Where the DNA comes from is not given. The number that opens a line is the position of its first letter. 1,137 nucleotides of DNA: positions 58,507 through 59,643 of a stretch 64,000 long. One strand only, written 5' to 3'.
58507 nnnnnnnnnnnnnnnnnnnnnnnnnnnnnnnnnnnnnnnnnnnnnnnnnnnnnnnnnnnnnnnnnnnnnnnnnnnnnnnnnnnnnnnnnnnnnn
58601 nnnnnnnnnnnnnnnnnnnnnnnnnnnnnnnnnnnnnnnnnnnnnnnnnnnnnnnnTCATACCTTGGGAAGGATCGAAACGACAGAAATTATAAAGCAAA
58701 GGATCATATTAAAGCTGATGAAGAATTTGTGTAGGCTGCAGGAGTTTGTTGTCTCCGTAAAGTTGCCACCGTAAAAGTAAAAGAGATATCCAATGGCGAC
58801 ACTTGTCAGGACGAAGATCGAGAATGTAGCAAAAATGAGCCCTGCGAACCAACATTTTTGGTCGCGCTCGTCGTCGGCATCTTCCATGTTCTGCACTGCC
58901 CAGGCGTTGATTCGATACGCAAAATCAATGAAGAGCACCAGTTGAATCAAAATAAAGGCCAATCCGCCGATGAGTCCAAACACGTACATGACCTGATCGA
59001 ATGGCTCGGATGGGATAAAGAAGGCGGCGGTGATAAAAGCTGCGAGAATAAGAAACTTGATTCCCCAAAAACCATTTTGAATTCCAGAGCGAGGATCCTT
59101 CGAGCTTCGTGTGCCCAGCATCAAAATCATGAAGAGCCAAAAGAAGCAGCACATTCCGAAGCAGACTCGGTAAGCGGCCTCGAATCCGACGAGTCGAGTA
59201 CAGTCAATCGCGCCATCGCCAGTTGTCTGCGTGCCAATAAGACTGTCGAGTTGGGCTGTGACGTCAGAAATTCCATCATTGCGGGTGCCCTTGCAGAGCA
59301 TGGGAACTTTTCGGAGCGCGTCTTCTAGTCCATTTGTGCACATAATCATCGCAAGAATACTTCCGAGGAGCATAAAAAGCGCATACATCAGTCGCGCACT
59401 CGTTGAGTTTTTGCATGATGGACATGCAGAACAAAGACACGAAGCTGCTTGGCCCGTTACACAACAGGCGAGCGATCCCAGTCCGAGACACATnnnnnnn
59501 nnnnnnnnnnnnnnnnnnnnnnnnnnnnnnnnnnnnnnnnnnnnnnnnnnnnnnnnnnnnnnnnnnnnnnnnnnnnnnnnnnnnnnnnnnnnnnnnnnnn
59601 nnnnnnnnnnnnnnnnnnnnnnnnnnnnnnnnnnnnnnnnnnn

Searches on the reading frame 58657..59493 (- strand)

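Call 13: search_protein_families(library=pfam, proteins=[window:58657-59493:-])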
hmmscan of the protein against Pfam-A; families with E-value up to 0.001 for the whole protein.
window:58657-59493:- (278 aa): 1 family
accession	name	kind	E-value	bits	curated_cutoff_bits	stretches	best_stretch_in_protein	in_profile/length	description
PF03348.21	Serinc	-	4.5e-72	243.8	24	1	9-278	1-237/434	Serine incorporator (Serinc)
